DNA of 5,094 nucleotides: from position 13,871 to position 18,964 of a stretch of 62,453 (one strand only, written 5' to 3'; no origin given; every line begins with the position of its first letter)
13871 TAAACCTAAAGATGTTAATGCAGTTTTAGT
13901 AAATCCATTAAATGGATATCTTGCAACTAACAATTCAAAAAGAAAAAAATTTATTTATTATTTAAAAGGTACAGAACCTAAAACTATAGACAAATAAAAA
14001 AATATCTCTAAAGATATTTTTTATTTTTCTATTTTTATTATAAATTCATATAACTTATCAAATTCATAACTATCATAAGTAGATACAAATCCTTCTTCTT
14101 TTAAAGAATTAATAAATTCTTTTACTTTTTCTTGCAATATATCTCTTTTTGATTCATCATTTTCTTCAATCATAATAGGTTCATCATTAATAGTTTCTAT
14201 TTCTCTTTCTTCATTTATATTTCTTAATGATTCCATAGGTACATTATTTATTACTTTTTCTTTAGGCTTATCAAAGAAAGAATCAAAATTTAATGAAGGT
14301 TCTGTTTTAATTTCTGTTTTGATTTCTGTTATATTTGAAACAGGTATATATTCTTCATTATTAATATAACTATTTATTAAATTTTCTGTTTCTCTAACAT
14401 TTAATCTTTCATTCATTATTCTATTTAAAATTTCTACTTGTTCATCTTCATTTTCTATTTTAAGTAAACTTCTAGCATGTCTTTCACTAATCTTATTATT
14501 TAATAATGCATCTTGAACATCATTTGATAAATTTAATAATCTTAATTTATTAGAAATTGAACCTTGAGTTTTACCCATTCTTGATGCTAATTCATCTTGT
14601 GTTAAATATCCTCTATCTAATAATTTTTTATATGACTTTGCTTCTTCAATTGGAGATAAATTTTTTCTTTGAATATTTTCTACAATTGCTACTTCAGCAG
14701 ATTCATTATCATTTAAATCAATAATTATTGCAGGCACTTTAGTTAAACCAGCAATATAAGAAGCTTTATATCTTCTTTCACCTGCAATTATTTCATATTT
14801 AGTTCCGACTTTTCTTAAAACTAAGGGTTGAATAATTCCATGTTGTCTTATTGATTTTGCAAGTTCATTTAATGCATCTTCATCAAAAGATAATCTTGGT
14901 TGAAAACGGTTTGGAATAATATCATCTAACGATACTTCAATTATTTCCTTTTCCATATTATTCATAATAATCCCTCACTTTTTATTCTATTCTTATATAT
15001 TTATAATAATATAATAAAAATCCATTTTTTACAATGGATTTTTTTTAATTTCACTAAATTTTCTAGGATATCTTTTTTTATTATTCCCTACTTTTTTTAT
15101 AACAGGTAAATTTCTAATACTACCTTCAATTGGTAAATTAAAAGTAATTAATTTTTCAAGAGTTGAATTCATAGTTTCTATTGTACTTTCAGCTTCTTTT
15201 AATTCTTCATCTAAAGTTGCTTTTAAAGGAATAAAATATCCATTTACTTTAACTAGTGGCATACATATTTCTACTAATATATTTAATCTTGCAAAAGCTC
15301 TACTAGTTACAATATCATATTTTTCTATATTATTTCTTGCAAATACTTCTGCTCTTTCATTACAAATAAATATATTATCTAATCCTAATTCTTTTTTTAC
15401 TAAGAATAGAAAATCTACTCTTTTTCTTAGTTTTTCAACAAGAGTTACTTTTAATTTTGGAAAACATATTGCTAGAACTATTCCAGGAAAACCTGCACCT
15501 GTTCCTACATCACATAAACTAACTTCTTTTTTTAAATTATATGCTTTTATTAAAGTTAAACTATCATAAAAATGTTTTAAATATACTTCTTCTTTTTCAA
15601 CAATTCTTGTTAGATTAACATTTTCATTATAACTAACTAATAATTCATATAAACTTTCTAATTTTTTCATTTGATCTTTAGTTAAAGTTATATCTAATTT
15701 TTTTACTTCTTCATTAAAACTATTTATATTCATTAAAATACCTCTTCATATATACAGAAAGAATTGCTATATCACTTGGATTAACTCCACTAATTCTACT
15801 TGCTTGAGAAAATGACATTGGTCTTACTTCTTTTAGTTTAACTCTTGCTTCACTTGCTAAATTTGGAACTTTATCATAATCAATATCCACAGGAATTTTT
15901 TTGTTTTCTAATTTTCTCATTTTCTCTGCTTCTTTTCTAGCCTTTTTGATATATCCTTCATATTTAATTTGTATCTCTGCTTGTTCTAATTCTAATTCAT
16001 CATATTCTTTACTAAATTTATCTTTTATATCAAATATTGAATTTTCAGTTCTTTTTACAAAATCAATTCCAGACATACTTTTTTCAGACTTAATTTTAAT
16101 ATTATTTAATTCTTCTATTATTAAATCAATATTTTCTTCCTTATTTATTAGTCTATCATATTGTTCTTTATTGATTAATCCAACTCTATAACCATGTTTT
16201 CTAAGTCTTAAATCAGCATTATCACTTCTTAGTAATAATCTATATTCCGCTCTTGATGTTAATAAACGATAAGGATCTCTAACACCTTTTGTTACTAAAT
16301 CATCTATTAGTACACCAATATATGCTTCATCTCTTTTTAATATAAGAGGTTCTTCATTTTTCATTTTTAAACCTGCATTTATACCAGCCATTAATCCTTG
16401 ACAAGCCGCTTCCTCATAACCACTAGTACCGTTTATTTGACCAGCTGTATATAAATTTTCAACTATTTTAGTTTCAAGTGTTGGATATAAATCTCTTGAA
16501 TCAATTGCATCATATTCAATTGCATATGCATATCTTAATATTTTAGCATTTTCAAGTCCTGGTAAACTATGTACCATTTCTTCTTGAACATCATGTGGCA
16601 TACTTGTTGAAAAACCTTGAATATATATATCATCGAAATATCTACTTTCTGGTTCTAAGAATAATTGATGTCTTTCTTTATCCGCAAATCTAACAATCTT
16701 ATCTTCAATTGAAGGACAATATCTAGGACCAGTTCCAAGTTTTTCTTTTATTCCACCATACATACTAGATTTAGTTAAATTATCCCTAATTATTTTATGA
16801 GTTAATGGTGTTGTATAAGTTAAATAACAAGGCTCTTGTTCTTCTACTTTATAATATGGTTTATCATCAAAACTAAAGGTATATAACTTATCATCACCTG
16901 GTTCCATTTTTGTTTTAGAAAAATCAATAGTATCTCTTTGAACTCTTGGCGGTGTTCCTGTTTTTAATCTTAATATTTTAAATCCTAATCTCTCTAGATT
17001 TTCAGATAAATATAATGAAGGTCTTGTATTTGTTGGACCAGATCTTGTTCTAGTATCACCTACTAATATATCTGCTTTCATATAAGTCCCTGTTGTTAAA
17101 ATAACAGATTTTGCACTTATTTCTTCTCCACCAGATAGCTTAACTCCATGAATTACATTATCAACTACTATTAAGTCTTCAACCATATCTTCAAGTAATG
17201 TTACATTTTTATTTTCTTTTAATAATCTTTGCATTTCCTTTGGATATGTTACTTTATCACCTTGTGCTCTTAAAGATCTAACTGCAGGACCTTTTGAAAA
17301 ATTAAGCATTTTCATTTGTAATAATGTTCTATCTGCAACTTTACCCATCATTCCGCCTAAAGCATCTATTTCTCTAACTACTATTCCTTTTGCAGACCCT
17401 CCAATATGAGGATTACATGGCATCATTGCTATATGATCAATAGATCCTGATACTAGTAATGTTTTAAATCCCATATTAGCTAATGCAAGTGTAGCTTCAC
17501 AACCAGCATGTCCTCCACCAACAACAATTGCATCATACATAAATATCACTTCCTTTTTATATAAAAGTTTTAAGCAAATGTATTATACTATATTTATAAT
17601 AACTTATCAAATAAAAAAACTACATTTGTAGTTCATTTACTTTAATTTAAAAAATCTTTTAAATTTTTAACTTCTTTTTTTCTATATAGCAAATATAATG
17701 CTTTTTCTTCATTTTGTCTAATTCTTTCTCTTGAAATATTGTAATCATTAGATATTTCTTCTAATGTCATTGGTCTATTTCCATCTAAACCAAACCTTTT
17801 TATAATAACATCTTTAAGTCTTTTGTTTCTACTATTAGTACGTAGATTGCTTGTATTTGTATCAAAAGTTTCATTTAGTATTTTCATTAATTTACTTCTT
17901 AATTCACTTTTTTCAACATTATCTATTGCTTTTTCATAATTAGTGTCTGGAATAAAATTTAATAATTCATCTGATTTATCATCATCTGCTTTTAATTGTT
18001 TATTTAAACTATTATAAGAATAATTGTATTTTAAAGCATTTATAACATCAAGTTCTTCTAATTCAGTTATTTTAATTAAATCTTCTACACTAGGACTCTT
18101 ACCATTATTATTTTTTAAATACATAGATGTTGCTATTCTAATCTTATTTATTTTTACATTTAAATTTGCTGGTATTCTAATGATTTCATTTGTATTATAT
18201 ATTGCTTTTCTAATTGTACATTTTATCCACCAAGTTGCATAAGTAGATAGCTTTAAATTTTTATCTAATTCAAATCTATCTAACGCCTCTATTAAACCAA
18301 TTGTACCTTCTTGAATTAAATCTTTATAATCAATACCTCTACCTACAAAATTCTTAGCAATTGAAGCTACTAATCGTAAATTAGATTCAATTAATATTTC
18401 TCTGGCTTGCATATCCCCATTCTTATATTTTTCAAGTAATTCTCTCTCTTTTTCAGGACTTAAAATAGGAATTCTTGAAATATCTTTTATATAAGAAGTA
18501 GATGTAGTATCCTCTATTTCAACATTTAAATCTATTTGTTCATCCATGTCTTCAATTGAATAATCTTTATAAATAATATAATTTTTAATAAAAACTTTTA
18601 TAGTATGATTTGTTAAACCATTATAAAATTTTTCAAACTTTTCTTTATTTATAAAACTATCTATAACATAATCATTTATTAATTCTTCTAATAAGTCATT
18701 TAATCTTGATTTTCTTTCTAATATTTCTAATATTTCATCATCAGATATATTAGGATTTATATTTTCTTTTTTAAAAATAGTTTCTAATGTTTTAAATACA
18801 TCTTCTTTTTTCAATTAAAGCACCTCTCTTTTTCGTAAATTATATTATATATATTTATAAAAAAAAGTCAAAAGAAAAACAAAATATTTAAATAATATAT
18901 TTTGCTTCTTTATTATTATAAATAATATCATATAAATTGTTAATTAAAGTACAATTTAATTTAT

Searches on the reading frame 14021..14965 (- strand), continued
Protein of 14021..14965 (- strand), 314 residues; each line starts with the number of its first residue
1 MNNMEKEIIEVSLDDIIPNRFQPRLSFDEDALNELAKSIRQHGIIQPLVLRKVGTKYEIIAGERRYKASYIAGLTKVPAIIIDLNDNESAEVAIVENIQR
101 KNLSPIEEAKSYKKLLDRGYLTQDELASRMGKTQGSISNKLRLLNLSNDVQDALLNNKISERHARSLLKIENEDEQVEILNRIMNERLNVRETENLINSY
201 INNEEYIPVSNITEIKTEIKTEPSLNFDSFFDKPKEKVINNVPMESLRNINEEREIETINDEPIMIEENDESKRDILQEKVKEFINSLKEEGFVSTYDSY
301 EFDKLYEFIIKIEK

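Call 89: find_encoding_contigs(protein=P0291, flank=10000, max_places=1)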
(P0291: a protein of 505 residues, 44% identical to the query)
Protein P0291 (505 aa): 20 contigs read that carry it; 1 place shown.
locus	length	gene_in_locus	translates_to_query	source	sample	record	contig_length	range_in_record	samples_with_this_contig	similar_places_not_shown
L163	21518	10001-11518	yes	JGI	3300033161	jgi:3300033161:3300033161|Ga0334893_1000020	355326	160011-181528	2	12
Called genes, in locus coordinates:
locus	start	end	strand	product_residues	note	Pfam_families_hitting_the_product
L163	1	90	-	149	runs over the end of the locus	PF06338:ComK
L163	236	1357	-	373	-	PF00712:DNA_pol3_beta, PF02767:DNA_pol3_beta_2, PF02768:DNA_pol3_beta_3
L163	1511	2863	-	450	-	PF11638:DnaA_N (weak), PF00308:Bac_DnaA, PF01695:IstB_IS21, PF13173:AAA_14 (weak), PF00004:AAA (weak), PF08299:Bac_DnaA_C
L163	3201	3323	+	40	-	PF00468:Ribosomal_L34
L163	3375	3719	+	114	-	PF00825:Ribonuclease_P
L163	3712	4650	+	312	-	PF02096:60KD_IMP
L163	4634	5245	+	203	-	PF07650:KH_2 (faint), PF13083:KH_KhpA-B, PF01424:R3H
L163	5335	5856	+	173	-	PF01966:HD (weak)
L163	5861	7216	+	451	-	PF10396:TrmE_N, PF00350:Dynamin_N (faint), PF12631:MnmE_helical, PF01926:MMR_HSR1, PF02421:FeoB_N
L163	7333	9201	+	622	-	PF01134:GIDA, PF21680:GIDA_C_1st, PF13932:SAM_GIDA_C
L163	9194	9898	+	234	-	PF02527:GidB, PF13847:Methyltransf_31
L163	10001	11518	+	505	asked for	PF02195:ParB_N, PF17762:HTH_ParB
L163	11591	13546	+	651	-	PF00270:DEAD (faint), PF04851:ResIII, PF17757:UvrB_inter, PF27431:UvrB_3rd, PF00271:Helicase_C, PF12344:UvrB, PF02151:UVR (weak)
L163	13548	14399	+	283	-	PF04055:Radical_SAM, PF13186:SPASM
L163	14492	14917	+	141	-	PF04020:Phage_holin_4_2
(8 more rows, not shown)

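Call 90: find_encoding_contigs(protein=P0318, flank=10000, max_places=1)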
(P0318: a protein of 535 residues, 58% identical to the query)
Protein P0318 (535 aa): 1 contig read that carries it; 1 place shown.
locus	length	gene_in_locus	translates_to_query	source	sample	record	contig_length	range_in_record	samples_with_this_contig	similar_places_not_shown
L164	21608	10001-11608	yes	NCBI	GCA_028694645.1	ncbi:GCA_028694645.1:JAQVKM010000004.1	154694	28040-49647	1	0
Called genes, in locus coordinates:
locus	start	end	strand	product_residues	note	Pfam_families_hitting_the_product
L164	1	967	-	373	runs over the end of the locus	PF00712:DNA_pol3_beta, PF02767:DNA_pol3_beta_2, PF02768:DNA_pol3_beta_3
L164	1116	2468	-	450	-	PF11638:DnaA_N, PF00308:Bac_DnaA, PF01695:IstB_IS21, PF08299:Bac_DnaA_C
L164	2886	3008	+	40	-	PF00468:Ribosomal_L34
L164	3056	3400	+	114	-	PF00825:Ribonuclease_P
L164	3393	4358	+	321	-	PF02096:60KD_IMP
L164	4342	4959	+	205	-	PF13083:KH_KhpA-B, PF01424:R3H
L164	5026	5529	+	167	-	PF01966:HD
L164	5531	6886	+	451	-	PF10396:TrmE_N, PF12631:MnmE_helical, PF00350:Dynamin_N (faint), PF01926:MMR_HSR1, PF02421:FeoB_N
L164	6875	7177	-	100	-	-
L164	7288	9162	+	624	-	PF00890:FAD_binding_2 (faint), PF01134:GIDA, PF12831:FAD_oxidored (faint), PF21680:GIDA_C_1st, PF13932:SAM_GIDA_C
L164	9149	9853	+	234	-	PF02527:GidB, PF13847:Methyltransf_31 (weak)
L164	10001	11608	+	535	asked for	PF02195:ParB_N, PF17762:HTH_ParB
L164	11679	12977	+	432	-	PF01235:Na_Ala_symp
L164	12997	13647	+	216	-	PF03167:UDG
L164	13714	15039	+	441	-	PF01171:ATP_bind_3, PF11734:TilS_C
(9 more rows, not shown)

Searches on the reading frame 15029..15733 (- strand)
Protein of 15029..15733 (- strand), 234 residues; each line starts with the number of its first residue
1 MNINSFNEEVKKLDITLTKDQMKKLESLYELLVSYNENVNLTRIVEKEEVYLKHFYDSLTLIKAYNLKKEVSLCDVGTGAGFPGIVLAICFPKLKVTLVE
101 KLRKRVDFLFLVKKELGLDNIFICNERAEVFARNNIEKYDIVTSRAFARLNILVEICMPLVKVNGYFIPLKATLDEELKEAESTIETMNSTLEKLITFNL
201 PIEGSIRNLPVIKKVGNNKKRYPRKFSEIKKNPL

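Call 7: search_protein_families(library=pfam, proteins=[window:15029-15733:-])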
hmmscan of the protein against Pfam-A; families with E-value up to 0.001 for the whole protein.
window:15029-15733:- (234 aa): 2 families
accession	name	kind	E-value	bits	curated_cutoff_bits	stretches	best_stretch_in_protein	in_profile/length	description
PF02527.21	GidB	-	1.8e-49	168.1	27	1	21-190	1-168/184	rRNA small subunit methyltransferase G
PF13847.12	Methyltransf_31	-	1.5e-05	25.1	27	1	68-182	2-120/145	Methyltransferase domain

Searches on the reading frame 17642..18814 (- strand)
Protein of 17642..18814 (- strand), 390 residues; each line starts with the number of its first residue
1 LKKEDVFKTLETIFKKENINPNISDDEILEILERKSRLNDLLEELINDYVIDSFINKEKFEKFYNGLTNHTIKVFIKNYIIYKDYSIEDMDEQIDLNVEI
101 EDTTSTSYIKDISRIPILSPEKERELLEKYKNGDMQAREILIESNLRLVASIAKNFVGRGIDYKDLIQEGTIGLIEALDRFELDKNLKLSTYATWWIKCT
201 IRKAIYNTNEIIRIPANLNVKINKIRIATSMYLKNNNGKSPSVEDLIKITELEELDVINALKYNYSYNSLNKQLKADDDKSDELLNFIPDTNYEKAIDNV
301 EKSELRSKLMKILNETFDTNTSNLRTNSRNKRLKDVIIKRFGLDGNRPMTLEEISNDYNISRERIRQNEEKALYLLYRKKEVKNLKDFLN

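Call 7: search_protein_families(library=pfam, proteins=[window:17642-18814:-])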
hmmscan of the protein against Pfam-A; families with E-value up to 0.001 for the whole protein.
window:17642-18814:- (390 aa): 4 families
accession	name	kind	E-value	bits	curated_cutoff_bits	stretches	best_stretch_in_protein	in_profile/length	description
PF04542.20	Sigma70_r2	-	9.5e-18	64.2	24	1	141-205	1-65/71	Sigma-70 region 2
PF04545.22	Sigma70_r4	-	4.6e-10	39.3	24.1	1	331-374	7-46/50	Sigma-70, region 4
PF00140.25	Sigma70_r1_2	-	0.00015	22.1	22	1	107-134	5-32/34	Sigma-70 factor, region 1.2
PF04539.22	Sigma70_r3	-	0.00037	21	25.3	1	221-298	2-76/78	Sigma-70 region 3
